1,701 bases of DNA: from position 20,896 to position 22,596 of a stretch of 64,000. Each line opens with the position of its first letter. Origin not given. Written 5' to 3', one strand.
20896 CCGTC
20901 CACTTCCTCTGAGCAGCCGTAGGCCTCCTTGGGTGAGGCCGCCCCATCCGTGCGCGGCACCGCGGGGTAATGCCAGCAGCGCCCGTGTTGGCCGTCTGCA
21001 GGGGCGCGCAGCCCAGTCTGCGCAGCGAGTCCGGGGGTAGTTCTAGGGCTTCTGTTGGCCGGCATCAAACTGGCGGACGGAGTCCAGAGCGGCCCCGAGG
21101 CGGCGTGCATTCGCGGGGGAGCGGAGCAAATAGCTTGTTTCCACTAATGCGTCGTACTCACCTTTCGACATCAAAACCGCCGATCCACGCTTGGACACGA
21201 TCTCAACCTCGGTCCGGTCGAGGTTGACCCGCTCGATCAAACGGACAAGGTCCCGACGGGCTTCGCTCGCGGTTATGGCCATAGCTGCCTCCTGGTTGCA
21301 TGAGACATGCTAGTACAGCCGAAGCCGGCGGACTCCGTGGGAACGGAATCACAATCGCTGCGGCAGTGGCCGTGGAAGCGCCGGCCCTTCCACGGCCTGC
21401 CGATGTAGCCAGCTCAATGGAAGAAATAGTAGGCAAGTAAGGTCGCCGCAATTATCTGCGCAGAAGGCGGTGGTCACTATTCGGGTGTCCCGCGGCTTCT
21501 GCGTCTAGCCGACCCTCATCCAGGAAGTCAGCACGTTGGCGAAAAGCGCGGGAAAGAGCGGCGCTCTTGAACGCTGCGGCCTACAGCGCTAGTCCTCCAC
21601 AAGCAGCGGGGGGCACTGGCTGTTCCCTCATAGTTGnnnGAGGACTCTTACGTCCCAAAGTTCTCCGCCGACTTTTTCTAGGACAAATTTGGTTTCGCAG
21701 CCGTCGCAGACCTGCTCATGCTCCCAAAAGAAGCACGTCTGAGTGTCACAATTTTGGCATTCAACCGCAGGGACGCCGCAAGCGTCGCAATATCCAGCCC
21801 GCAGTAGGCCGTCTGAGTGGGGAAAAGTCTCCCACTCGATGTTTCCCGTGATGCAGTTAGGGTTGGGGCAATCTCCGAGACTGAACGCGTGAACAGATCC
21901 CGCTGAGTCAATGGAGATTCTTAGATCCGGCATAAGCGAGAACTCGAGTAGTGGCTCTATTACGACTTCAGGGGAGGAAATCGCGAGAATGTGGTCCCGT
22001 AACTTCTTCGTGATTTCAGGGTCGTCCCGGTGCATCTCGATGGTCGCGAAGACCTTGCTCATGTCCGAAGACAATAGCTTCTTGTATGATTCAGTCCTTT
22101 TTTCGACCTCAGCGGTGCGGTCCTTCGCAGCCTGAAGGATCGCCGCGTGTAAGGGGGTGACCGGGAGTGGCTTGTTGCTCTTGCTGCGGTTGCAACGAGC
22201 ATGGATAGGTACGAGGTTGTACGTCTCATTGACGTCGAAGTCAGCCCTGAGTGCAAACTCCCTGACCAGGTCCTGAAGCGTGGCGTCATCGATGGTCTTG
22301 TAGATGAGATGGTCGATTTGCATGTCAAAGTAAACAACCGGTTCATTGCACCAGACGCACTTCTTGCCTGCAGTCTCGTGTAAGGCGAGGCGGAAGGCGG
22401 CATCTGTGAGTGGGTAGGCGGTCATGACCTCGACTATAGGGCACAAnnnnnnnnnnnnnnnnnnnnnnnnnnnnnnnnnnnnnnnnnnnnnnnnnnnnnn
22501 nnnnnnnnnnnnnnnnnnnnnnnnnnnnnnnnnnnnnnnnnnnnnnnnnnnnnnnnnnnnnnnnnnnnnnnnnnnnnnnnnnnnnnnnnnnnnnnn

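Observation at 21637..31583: Dense uncharacterised defence-like cargo: three HEPN-motif proteins, HNH and OLD on one small IME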

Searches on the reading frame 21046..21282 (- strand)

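Call 98: search_protein_families(library=pfam, proteins=[window:21046-21282:-], max_evalue=0.05)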
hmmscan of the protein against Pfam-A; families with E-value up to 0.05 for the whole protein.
window:21046-21282:- (79 aa): 1 family
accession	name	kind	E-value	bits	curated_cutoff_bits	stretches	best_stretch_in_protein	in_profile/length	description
PF02604.26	PhdYeFM_antitox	-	3.4e-13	49.6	29.8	1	2-69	3-71/74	Antitoxin Phd_YefM, type II toxin-antitoxin system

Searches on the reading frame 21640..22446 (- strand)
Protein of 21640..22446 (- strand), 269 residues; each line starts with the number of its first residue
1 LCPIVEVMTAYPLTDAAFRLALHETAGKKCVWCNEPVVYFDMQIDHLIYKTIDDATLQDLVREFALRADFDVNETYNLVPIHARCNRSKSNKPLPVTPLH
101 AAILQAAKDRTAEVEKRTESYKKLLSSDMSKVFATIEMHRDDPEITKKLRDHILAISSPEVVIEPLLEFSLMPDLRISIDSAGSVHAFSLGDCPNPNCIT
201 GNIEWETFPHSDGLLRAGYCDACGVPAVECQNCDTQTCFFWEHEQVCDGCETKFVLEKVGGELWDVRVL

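Call 5: search_protein_families(library=pfam, proteins=[window:21640-22446:-], max_evalue=0.1)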
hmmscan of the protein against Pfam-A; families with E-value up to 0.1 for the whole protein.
window:21640-22446:- (269 aa): 1 family
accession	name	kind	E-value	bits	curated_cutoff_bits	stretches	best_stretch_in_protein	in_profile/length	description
PF02748.20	PyrI_C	-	0.024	14.9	23.4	1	192-204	7-18/48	Aspartate carbamoyltransferase regulatory chain, metal binding domain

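Call 6: search_protein_families(library=padloc, proteins=[window:21640-22446:-], max_evalue=0.1)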
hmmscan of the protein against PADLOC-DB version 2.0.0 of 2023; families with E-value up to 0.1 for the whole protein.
window:21640-22446:- (269 aa): 4 families
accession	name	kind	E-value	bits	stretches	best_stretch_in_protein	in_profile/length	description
PDLC00342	PtuB1|PtuB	-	0.0049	14.3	1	21-93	41-100/247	Unknown function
PDLC00353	PtuB1|PtuB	-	0.006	14.4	1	17-56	40-79/196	Unknown function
PDLC00316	PtuB1|PtuB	-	0.018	12.7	0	21-92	58-124/301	Unknown function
PDLC00292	PtuA1|PtuA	-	0.047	10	1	16-113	47-141/726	AAA ATPase domain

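Call 7: search_protein_families(library=ncbifam, proteins=[window:21640-22446:-], max_evalue=0.1)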
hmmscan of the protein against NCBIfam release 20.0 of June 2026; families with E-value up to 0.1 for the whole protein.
window:21640-22446:- (269 aa): 0 families

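Call 8: search_protein_families(library=phrogs, proteins=[window:21640-22446:-], max_evalue=0.1)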
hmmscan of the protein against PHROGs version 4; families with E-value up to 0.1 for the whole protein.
window:21640-22446:- (269 aa): 6 families
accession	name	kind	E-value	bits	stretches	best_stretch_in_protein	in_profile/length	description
phrog_2118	-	DNA, RNA and nucleotide metabolism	1.2e-06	29.3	1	16-132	165-264/301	HNH endonuclease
phrog_338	-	DNA, RNA and nucleotide metabolism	0.00015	22.2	1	76-120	246-290/340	HNH endonuclease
phrog_1035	-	DNA, RNA and nucleotide metabolism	0.0017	19.3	1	23-123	155-245/271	endonuclease VII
phrog_5718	-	DNA, RNA and nucleotide metabolism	0.0018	18.3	1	17-126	118-211/394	HNH endonuclease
phrog_4875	-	unknown function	0.011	16.9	1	228-258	13-44/77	-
phrog_21676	-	unknown function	0.03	15.6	1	111-153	29-69/102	-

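Call 66: search_dna_similar(query=window:21640-22446:-, collection=plasmids, mode=protein, max_rows=10)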
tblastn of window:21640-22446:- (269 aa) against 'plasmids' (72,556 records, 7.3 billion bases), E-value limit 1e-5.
Records with a match: 5; places in all: 5; records where one place covers at least 80% of the query: 0.
Best place of each record, by identity: <60% 5.
By first word of the organism name: Rhodococcus 2; Streptomyces 2; Agrobacterium 1.
By predicted mobility (MOB-suite, as given by PLSDB): non-mobilizable 4; conjugative 1.
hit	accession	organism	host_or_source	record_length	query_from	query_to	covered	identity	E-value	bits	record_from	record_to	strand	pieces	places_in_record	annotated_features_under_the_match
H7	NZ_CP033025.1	Agrobacterium fabrum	Prunus sp.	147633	19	233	80%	29.8%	8e-16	84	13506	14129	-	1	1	hypothetical protein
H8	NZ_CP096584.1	Rhodococcus pyridinivorans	cell culture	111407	15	172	59%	27.3%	1e-9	66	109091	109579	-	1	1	HNH endonuclease domain-containing protein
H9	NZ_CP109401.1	Streptomyces anulatus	-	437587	18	123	39%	37.3%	9e-10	66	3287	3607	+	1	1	HNH endonuclease signature motif containing protein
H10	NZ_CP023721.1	Rhodococcus sp. H-CA8f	Sediment,marine sediment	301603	14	130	43%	30.8%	9e-6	54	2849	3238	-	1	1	HNH endonuclease signature motif containing protein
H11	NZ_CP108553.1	Streptomyces sp. NBC_01208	-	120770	15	92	29%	37.2%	2e-9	65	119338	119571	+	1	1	HNH endonuclease signature motif containing protein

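Call 69: list_cluster_members(proteins=[window:21640-22425:-, window:22711-23106:-, window:22711-23199:-, window:23414-23815:-, window:26578-27279:+, window:21046-21282:-, window:29778-31583:-, window:28961-29344:+, window:20113-20919:+, window:29585-29833:-])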
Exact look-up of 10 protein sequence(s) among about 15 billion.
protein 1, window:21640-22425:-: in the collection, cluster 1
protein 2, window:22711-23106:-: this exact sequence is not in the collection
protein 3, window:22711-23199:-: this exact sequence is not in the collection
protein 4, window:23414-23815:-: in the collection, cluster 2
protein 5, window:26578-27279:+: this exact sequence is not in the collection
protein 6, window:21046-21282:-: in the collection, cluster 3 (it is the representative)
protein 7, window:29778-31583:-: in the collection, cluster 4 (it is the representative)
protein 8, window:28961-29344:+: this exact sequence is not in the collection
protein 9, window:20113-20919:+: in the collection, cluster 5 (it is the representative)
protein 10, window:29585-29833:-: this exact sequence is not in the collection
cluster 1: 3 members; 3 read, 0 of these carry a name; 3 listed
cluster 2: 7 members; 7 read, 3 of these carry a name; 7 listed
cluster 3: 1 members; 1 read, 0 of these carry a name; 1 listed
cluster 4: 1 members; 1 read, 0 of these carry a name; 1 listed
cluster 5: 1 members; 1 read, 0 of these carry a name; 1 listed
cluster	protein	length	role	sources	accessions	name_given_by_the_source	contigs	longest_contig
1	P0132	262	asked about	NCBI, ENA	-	-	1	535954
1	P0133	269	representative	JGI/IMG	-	-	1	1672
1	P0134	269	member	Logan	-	-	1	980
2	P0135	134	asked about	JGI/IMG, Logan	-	-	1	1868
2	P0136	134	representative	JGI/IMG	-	hypothetical protein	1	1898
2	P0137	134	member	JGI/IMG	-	-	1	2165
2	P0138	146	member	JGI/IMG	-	hypothetical protein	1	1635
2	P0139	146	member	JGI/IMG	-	hypothetical protein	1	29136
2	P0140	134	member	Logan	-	-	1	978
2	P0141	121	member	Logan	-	-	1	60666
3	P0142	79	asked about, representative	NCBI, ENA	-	-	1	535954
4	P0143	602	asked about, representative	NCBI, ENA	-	-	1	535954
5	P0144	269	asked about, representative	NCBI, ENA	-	-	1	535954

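Call 70: find_encoding_contigs(protein=P0139, flank=8000, max_places=2)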
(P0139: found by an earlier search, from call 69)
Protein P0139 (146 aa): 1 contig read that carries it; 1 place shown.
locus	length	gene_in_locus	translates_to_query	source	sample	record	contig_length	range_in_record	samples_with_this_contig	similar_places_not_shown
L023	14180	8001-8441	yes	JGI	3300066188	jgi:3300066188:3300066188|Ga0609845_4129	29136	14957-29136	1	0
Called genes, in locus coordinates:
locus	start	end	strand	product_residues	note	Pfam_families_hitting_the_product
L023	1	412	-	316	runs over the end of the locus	PF00248:Aldo_ket_red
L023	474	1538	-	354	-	PF02653:BPD_transp_2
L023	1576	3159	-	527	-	PF00005:ABC_tran, PF13304:AAA_21 (faint), PF00005:ABC_tran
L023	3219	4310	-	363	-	PF13407:Peripla_BP_4, PF00532:Peripla_BP_1 (faint)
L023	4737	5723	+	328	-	PF00356:LacI, PF00532:Peripla_BP_1, PF13407:Peripla_BP_4, PF13377:Peripla_BP_3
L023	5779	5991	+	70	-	-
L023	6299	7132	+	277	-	PF00248:Aldo_ket_red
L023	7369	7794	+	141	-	PF00239:Resolvase, PF02796:HTH_7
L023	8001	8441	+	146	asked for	-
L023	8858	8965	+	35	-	-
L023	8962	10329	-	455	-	PF01794:Ferric_reduct, PF00175:NAD_binding_1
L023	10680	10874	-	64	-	-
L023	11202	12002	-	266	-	PF03413:PepSY (faint), PF09047:MEF2_binding (faint), PF02736:Myosin_N (faint)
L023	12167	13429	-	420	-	PF05977:MFS_3, PF07690:MFS_1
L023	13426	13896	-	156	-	PF12802:MarR_2, PF01047:MarR, PF13412:HTH_24 (weak), PF09339:HTH_IclR (weak)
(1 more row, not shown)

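Call 72: search_solved_structures(query=window:21640-22425:-, max_evalue=1)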
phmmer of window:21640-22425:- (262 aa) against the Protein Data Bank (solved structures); distinct sequences matched with E-value up to 1: 3.
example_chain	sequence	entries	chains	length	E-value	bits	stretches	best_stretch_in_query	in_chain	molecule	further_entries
4ogc_A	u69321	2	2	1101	0.0043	19.8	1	19-145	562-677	HNH endonuclease domain protein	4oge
2e3u_A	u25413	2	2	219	0.3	13.8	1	94-150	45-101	Hypothetical protein PH1566 | Putative uncharacterized protein PH1566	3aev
9rkp_A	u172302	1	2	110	0.48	13.1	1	99-157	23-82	Cytosolic-abundant heat soluble protein 94063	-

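Call 86: get_annotated_region(hit=H7, flank=6000)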
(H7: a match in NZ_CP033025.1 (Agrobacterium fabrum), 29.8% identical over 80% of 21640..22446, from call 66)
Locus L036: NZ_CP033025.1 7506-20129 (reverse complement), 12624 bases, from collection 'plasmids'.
description: Agrobacterium fabrum strain 1D132 plasmid pAt1D132b, complete sequence
organism: Agrobacterium fabrum (NCBI taxid 1176649)
taxonomy: Bacteria; Pseudomonadota; Alphaproteobacteria; Hyphomicrobiales; Rhizobiaceae; Agrobacterium; Agrobacterium fabrum
host: -; source: Prunus sp.; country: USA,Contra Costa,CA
typing (MOB-suite, as given by PLSDB): conjugative; replicon rep_cluster_593; relaxase MOBQ; mating-pair formation MPF_T
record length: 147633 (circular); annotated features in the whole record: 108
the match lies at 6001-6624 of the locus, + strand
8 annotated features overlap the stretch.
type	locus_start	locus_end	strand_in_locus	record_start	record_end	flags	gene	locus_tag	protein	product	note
CDS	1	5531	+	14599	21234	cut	-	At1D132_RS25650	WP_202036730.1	hypothetical protein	-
CDS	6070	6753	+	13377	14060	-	-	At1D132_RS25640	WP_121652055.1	hypothetical protein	-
CDS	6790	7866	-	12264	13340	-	-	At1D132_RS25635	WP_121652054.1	hypothetical protein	-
CDS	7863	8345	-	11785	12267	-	-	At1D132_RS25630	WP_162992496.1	hypothetical protein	-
CDS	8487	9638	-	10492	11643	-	-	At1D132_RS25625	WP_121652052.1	RHE_PE00001 family protein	-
CDS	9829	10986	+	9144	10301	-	-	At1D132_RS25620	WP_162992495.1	site-specific integrase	GO:0015074 - DNA integration [Evidence IEA]; GO:0006310 - DNA recombination [Evidence IEA]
CDS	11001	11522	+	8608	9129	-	-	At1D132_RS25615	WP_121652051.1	hypothetical protein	-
CDS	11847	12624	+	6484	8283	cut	-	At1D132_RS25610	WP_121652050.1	hypothetical protein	-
